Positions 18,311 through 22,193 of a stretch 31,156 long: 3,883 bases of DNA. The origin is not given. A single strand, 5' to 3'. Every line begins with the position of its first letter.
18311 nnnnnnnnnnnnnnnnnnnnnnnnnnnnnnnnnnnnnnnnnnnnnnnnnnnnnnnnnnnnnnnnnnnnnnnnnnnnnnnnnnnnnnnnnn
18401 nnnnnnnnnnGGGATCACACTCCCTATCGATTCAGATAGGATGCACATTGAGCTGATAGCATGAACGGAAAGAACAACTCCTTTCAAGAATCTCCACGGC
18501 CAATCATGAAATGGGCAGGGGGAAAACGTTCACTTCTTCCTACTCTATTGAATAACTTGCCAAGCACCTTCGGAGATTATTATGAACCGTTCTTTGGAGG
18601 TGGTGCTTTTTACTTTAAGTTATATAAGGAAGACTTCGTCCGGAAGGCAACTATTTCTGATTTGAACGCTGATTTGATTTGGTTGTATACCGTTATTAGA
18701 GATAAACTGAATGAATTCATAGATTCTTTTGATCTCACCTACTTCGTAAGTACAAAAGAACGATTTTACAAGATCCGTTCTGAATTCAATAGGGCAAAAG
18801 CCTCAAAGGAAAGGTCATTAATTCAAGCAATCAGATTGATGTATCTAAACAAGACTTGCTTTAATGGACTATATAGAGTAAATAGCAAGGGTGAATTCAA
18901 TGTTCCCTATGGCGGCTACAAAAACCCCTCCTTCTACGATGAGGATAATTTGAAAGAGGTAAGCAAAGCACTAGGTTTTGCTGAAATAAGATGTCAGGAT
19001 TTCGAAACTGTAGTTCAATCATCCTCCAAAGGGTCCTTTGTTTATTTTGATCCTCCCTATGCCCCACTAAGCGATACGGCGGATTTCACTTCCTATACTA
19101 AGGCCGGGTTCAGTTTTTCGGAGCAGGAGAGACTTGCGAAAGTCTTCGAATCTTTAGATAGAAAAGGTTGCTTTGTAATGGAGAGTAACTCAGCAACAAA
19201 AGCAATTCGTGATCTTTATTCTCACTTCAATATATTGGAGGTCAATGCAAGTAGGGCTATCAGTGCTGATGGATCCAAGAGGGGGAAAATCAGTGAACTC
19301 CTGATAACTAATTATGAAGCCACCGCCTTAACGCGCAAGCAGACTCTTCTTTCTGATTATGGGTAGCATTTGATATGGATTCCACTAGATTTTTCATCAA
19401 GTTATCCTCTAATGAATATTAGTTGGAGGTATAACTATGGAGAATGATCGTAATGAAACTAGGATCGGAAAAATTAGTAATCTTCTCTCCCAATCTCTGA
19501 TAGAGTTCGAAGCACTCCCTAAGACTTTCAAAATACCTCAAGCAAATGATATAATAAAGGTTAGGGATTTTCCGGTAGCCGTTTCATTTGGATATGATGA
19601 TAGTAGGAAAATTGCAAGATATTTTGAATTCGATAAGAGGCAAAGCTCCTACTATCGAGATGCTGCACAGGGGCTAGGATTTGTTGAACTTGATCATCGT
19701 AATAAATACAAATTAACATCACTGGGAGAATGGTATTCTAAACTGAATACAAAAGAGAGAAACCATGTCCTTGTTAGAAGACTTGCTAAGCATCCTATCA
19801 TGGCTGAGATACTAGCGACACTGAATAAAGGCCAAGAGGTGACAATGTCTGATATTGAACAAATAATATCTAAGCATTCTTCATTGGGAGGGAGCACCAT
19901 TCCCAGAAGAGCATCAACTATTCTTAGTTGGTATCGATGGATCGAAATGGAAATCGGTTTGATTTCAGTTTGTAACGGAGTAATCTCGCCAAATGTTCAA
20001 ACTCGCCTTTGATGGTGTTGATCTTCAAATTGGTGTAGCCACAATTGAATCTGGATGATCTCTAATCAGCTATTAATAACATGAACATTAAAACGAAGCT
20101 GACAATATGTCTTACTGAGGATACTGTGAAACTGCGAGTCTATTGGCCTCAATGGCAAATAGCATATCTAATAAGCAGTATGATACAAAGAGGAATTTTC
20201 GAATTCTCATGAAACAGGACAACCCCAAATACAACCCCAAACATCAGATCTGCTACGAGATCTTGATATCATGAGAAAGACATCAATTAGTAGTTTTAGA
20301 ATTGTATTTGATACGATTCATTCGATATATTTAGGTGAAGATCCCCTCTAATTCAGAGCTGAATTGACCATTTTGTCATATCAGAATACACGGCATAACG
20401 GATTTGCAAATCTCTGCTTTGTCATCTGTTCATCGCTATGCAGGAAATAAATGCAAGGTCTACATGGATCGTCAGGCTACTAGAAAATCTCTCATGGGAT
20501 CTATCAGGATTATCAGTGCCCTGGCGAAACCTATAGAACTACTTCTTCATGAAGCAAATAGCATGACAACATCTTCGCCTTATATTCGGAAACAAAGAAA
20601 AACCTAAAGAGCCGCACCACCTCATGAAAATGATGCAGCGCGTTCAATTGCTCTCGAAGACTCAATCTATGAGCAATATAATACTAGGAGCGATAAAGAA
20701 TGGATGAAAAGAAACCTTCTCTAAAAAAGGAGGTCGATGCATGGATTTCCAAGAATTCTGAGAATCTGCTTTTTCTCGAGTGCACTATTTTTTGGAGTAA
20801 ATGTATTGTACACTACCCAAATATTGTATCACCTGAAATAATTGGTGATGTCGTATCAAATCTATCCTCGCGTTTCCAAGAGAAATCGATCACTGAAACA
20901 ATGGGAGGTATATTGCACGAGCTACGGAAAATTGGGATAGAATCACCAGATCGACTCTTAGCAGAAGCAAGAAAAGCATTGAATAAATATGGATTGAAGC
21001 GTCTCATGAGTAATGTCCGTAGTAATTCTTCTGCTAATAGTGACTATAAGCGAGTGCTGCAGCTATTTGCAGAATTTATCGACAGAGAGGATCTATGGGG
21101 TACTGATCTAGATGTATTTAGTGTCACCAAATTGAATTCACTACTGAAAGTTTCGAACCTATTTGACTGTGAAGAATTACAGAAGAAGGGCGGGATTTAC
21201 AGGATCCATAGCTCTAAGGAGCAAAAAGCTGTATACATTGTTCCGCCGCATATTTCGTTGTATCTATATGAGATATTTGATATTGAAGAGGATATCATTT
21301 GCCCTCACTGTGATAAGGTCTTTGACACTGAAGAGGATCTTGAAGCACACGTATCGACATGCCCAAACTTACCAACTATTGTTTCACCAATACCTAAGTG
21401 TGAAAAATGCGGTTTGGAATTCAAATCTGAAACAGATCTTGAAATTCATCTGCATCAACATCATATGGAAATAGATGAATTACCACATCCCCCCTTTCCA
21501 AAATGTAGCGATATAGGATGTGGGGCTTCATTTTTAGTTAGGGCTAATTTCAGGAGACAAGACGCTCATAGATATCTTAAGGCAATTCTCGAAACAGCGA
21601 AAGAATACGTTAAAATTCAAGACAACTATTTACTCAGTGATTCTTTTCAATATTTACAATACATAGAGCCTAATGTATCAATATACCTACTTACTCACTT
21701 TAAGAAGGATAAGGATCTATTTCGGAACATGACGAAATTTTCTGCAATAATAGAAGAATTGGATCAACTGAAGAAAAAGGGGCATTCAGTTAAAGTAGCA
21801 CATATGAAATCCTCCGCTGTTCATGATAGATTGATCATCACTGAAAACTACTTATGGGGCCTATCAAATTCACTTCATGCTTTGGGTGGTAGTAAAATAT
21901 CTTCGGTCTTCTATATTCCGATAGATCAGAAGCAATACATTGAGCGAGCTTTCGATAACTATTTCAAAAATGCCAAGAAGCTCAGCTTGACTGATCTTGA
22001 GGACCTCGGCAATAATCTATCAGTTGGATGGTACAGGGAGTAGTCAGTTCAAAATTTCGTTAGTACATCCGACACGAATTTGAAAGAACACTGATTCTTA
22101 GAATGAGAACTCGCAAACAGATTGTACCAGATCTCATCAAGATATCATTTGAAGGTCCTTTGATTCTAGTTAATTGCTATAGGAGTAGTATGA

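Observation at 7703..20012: Kinase-less MADS/DndFGH-like restriction module paired with two ordinary DNA methyltransferases: candidate new archaeal defence system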

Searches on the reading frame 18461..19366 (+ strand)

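Call 3: search_protein_families(library=pfam, proteins=[window:18461-19366:+], max_evalue=0.01)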
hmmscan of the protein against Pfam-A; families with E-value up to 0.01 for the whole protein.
window:18461-19366:+ (301 aa): 1 family
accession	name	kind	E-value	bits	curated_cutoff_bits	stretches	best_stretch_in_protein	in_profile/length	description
PF02086.21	MethyltransfD12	-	4.5e-66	223.6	22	1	18-267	1-253/253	D12 class N6 adenine-specific DNA methyltransferase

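Call 4: search_protein_families(library=padloc, proteins=[window:18461-19366:+], max_evalue=0.01)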
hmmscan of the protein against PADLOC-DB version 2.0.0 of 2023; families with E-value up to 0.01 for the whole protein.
window:18461-19366:+ (301 aa): 21 families
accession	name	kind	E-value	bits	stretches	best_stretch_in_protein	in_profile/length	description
PDLC03735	oMTase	-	8e-98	325.3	1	11-286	6-283/284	orphan methyltransferase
PDLC03294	MTase_II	-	1.8e-96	321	1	11-285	3-271/272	Type II methyltransferase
PDLC03729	oMTase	-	2.3e-71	238.5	1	12-283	4-267/275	orphan methyltransferase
PDLC03261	MTase_II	-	6.4e-67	224.3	1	6-275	18-278/643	Type II methyltransferase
PDLC03266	MTase_II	-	4.3e-58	195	1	13-284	15-282/285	Type II methyltransferase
PDLC03247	MTase_II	-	2.2e-36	123.6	1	15-290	5-270/282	Type II methyltransferase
PDLC03344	MTase_II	-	1.1e-26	91.6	1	13-158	4-145/154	Type II methyltransferase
PDLC03264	MTase_II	-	9.1e-24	82.2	1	14-294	13-292/306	Type II methyltransferase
PDLC03383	MTase_II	-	8.9e-22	75.9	1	15-287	21-315/318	Type II methyltransferase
PDLC03349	MTase_II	-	1.9e-21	74.6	2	102-228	174-296/374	Type II methyltransferase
PDLC03302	MTase_II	-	6.4e-19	66.1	1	4-202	351-544/626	Type II methyltransferase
PDLC03717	oMTase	-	3.6e-15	54.1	1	16-291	6-272/285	orphan methyltransferase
PDLC04018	PD-Lambda-5_B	-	1.5e-14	52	1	16-287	8-273/291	-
PDLC03253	MTase_II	-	2.5e-14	51.6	1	13-284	4-252/253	Type II methyltransferase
PDLC03287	MTase_II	-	1.7e-13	48.3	1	16-287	367-643/646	Type II methyltransferase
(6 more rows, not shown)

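Call 5: search_protein_families(library=ncbifam, proteins=[window:18461-19366:+], max_evalue=0.01)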
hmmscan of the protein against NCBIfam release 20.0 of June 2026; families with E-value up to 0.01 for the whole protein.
window:18461-19366:+ (301 aa): 2 families
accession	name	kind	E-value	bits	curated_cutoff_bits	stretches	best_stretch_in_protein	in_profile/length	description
TIGR00571.1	dam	subfamily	4.6e-90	301.9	114.85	1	13-284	2-267/267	Dam family site-specific DNA-(adenine-N6)-methyltransferase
NF008152.0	PRK10904.1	equivalog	1e-58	198.8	441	1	13-282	5-266/271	adenine-specific DNA-methyltransferase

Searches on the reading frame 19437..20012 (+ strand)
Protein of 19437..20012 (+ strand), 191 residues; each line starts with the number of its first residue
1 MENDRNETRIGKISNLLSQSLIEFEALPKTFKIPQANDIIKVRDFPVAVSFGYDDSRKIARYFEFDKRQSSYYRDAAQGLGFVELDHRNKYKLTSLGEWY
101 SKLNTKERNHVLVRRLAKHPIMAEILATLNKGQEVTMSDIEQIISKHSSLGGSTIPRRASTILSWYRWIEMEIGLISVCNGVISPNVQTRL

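Call 3: search_protein_families(library=pfam, proteins=[window:19437-20012:+], max_evalue=0.01)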
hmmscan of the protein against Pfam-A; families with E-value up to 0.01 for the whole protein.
window:19437-20012:+ (191 aa): 2 families
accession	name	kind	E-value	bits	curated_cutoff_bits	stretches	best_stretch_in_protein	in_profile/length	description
PF23871.1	DUF7226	-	2.1e-22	80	27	1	57-169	17-137/142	Domain of unknown function (DUF7226)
PF09821.14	AAA_assoc_C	-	2.6e-09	38.1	27.6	1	74-171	18-115/119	C-terminal AAA-associated domain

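Call 4: search_protein_families(library=padloc, proteins=[window:19437-20012:+], max_evalue=0.01)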
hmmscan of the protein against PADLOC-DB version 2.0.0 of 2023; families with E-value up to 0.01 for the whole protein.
window:19437-20012:+ (191 aa): 1 family
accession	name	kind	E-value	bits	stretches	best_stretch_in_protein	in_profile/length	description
PDLC03513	REase_II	-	1.4e-06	26.1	1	13-171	258-422/426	Type II restriction enzyme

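Call 5: search_protein_families(library=ncbifam, proteins=[window:19437-20012:+], max_evalue=0.01)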
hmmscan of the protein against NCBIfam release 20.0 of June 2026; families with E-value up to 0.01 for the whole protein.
window:19437-20012:+ (191 aa): 0 families

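Call 91: find_related_loci(query=window:19437-20012:+, collection=genome_contigs, flank=10000)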
Query window:19437-20012:+ (191 aa) in genome_contigs; peptide patterns used: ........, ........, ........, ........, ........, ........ (x = any residue, [..] = any of these).
28 stretches matched a pattern; 1 encode a relative of the query (tblastn E <= 1e-3); 1 distinct loci.
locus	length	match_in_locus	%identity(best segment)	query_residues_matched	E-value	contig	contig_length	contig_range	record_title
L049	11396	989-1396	28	30-165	4e-6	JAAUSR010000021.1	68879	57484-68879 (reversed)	MAG: Thioploca sp. isolate SL_4_0 NODE_47_length_68879_cov_10.869807, whole genome shotgun sequence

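Call 94: search_protein_families(library=pfam, proteins=[L049:539-1441:+, L049:122-523:+, L049:3043-3660:+], max_evalue=0.01)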
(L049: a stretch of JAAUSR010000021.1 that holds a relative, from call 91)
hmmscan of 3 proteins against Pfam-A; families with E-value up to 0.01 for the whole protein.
L049:539-1441:+ (301 aa): 1 family
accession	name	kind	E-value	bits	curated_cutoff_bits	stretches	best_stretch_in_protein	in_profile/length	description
PF23871.1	DUF7226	-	1.5e-05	25.3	27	1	186-287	26-134/142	Domain of unknown function (DUF7226)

L049:122-523:+ (134 aa): 1 family
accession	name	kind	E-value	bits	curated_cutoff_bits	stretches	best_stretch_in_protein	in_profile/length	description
PF20215.3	DUF6575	-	4e-26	92.2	26.6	1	10-125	3-120/218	Family of unknown function (DUF6575)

L049:3043-3660:+ (206 aa): 0 families

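Call 113: search_protein_families(library=padloc, proteins=[L049:539-1441:+], max_evalue=0.001)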
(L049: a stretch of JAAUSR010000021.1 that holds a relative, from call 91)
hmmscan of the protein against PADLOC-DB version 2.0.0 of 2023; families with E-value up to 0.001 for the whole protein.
L049:539-1441:+ (301 aa): 0 families

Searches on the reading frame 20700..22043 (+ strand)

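Call 3: search_protein_families(library=pfam, proteins=[window:20700-22043:+], max_evalue=0.01)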
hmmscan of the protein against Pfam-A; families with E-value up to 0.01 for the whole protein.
window:20700-22043:+ (447 aa): 6 families
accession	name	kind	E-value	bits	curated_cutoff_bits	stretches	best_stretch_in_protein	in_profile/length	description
PF00096.32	zf-C2H2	-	1.1e-07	32.4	25.2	1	201-219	3-21/23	Zinc finger, C2H2 type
PF13894.12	zf-C2H2_4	-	1.1e-06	29.3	27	1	200-220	2-22/24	C2H2-type zinc finger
PF12171.14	zf-C2H2_jaz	-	7.5e-06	26.4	22.6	1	200-220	3-23/27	Zinc-finger double-stranded RNA-binding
PF13912.12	zf-C2H2_6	-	0.00032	21.1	25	0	233-255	3-25/27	C2H2-type zinc finger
PF12874.13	zf-met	-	0.0033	18.1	21.2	0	200-218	2-20/25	Zinc-finger of C2H2 type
PF23447.1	DUF7128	-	0.008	16.5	25.7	0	201-221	15-35/44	Domain of unknown function (DUF7128)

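Call 4: search_protein_families(library=padloc, proteins=[window:20700-22043:+], max_evalue=0.01)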
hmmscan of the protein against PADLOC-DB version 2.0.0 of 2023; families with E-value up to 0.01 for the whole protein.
window:20700-22043:+ (447 aa): 2 families
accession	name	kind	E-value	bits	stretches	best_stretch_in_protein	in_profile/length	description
PDLC04879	PDC-S05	-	8.5e-07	26.7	1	287-413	168-280/285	-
PDLC04869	PDC-S05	-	3.3e-06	24.5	1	287-404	181-285/306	-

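Call 5: search_protein_families(library=ncbifam, proteins=[window:20700-22043:+], max_evalue=0.01)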
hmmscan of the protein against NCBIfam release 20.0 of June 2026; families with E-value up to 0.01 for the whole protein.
window:20700-22043:+ (447 aa): 1 family
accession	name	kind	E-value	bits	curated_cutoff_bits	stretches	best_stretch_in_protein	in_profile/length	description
NF040700.1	VPA1262_N_dom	domain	1e-07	31.1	80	1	278-419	314-473/478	VPA1262 family N-terminal domain-containing protein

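Call 113: search_protein_families(library=padloc, proteins=[window:20700-22043:+], max_evalue=0.001)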
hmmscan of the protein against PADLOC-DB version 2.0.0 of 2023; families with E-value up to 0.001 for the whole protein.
window:20700-22043:+ (447 aa): 2 families
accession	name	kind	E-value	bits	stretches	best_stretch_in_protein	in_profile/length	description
PDLC04879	PDC-S05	-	8.5e-07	26.7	1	287-413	168-280/285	-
PDLC04869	PDC-S05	-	3.3e-06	24.5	1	287-404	181-285/306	-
